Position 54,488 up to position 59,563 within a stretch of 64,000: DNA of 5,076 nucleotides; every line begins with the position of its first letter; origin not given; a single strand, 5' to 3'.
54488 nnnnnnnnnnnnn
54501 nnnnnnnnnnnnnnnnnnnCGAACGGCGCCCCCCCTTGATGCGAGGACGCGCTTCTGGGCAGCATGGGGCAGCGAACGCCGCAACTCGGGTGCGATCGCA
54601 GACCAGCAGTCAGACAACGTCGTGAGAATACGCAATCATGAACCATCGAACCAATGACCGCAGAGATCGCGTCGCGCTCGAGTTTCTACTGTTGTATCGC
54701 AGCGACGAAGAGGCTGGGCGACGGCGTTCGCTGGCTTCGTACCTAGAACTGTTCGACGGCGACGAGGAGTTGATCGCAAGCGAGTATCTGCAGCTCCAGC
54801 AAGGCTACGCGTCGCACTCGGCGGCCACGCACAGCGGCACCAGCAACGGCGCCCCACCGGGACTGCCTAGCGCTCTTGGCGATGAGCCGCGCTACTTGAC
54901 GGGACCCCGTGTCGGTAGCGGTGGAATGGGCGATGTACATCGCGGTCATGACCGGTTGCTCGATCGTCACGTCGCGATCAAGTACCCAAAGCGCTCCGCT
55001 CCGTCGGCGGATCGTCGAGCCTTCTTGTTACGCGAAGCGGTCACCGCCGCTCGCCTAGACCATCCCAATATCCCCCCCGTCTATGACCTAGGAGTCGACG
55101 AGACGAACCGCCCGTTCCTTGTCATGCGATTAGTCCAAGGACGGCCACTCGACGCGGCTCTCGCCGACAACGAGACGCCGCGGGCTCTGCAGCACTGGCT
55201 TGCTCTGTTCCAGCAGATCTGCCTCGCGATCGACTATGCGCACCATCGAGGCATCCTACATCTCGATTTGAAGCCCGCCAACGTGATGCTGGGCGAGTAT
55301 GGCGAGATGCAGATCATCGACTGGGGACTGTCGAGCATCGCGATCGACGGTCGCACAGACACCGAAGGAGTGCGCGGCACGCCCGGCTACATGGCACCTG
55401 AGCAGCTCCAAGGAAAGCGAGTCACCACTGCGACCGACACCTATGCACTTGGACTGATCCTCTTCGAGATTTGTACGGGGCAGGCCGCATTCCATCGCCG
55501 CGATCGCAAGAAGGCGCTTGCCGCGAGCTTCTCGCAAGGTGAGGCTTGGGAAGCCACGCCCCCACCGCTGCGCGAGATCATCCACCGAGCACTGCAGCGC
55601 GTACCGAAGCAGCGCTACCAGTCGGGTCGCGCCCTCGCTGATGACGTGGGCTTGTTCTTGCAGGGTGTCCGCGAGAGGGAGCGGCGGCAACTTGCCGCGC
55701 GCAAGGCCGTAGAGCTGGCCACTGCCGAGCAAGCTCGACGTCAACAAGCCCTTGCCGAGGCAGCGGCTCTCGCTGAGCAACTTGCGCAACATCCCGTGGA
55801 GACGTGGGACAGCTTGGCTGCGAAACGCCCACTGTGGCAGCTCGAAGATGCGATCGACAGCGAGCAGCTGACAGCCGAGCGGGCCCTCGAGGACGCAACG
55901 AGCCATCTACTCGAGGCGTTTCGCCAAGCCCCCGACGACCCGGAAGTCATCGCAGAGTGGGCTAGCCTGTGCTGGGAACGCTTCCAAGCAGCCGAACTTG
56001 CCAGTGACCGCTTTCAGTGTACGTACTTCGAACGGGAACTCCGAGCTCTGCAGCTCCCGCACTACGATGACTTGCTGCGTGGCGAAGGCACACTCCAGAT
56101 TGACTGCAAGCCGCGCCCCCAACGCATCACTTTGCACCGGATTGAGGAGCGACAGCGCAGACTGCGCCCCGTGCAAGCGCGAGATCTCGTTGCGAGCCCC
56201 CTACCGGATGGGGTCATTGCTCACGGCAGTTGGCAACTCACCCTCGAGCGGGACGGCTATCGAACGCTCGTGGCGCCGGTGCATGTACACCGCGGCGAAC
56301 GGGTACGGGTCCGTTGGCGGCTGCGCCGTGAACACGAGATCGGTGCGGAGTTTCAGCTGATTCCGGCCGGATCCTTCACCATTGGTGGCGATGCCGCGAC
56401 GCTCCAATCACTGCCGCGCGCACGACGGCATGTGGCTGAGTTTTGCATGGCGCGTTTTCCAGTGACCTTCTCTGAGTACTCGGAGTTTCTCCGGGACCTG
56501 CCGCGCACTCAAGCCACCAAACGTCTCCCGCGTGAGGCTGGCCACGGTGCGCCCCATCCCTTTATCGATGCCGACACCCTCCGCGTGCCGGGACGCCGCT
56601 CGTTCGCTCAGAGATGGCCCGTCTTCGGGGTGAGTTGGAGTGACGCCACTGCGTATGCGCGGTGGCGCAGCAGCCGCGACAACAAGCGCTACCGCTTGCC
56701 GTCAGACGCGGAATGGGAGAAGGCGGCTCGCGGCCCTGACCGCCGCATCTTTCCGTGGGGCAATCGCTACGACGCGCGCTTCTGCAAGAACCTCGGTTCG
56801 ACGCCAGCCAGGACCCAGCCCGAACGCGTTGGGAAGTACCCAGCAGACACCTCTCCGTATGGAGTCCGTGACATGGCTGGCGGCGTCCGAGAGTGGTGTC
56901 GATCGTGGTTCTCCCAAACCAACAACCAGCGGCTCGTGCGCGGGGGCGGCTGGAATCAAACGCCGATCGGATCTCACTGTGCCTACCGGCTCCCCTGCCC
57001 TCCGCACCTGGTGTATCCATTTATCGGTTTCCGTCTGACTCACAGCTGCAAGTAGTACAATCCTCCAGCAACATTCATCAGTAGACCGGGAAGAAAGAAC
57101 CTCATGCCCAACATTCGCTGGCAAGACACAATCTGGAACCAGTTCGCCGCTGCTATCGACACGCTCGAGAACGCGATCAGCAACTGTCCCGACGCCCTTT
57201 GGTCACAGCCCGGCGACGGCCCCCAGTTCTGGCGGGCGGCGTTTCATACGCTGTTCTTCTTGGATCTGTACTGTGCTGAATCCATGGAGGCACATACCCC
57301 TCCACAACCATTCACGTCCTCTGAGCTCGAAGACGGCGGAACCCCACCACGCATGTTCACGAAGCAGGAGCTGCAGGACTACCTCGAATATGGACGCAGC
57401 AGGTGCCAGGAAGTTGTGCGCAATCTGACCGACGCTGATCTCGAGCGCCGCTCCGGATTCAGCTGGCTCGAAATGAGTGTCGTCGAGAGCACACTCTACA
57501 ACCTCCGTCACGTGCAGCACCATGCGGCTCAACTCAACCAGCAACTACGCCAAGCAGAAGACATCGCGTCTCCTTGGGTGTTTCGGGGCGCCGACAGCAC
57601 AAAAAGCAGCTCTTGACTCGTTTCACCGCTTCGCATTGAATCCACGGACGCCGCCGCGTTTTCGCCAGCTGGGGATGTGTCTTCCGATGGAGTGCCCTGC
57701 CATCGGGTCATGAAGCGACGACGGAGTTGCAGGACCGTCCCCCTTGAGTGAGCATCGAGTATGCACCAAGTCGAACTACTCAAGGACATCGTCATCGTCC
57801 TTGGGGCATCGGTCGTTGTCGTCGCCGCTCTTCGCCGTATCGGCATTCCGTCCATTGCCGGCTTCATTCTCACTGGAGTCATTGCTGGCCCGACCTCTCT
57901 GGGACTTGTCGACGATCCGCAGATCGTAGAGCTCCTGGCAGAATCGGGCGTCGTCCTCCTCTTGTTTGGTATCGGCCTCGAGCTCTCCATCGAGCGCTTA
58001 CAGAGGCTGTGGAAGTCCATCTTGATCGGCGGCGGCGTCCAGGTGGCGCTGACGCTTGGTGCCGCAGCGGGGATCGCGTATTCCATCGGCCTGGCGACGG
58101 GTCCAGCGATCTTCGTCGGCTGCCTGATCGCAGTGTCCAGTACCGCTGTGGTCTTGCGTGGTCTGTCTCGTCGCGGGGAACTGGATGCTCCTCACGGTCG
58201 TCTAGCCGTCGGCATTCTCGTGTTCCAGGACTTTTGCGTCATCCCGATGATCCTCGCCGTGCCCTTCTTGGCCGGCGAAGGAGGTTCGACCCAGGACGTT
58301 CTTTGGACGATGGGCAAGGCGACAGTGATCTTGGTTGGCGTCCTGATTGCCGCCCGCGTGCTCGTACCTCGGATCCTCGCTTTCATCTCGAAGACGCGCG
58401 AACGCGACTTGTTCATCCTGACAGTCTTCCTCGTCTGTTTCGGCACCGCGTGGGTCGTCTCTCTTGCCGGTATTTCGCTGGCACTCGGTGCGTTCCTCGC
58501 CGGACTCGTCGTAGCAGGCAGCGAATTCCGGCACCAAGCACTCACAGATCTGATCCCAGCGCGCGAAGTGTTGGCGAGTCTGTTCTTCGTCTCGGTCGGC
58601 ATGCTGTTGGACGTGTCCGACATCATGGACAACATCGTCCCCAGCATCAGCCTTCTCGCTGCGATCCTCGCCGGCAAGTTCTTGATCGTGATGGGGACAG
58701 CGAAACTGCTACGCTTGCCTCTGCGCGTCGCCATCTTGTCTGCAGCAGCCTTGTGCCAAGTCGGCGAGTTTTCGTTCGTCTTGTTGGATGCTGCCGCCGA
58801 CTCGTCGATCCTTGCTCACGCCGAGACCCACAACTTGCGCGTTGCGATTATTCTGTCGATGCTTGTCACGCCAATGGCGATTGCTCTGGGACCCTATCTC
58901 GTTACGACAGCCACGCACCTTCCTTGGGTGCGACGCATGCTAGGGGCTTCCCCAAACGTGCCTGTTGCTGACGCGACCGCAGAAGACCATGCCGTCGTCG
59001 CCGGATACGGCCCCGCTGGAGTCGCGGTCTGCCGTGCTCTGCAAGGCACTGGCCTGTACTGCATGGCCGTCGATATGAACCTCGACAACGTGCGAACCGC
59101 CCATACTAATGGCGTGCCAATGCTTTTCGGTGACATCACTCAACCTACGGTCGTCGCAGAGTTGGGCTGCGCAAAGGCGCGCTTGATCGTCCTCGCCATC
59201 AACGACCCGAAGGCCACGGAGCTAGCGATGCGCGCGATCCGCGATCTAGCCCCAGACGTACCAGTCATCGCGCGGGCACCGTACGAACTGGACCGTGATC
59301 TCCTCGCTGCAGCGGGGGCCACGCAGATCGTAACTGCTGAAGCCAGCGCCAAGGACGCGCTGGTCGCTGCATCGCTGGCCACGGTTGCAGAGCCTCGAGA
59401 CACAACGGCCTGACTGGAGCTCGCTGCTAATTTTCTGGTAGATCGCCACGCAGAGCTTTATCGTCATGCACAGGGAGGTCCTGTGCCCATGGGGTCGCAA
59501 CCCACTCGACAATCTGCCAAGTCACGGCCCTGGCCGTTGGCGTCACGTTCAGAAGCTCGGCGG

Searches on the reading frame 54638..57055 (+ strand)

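Call 28: search_protein_families(library=pfam, proteins=[window:54638-57055:+], max_evalue=0.001)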
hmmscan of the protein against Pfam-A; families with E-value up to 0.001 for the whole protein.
window:54638-57055:+ (805 aa): 5 families
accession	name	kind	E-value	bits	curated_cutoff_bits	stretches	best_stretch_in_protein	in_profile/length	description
PF00069.31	Pkinase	-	1e-43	150.1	31.7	1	89-333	4-258/263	Protein kinase domain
PF03781.23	FGE-sulfatase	-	7.1e-41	141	23.3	1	574-800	7-253/255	Sulfatase-modifying factor enzyme 1-like domain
PF07714.23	PK_Tyr_Ser-Thr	-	1.8e-30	106.6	23.1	1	91-327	6-249/258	Protein tyrosine and serine/threonine kinase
PF08308.17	PEGA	-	0.00024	21.4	20.8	0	527-565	32-70/71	PEGA domain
PF03109.22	ABC1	-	0.00053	19.6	22.9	0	144-232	131-214/244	ABC1 atypical kinase-like domain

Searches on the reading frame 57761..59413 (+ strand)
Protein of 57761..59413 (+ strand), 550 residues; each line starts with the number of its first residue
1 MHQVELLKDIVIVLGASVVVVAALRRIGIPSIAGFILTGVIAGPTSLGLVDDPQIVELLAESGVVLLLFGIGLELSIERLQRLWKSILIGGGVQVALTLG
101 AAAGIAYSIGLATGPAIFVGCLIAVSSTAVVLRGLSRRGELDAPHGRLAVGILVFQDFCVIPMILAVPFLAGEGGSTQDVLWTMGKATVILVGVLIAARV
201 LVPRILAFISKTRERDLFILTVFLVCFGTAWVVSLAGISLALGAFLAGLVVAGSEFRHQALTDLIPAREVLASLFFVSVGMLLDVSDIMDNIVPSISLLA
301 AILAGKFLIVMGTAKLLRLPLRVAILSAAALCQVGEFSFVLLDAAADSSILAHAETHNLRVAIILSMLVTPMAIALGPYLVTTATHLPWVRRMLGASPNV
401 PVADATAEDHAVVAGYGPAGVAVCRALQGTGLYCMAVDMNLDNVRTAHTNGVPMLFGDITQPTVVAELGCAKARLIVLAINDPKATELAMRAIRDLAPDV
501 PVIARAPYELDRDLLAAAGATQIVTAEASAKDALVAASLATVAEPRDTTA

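Call 28: search_protein_families(library=pfam, proteins=[window:57761-59413:+], max_evalue=0.001)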
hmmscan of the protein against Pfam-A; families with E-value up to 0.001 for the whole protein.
window:57761-59413:+ (550 aa): 2 families
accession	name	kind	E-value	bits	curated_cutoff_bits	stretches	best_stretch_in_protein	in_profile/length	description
PF00999.27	Na_H_Exchanger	-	4.5e-59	200.6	26.2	1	17-374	5-369/375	Sodium/hydrogen exchanger, transmembrane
PF02254.24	TrkA_N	-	1.9e-19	70.5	23.8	1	412-525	2-115/116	TrkA-N domain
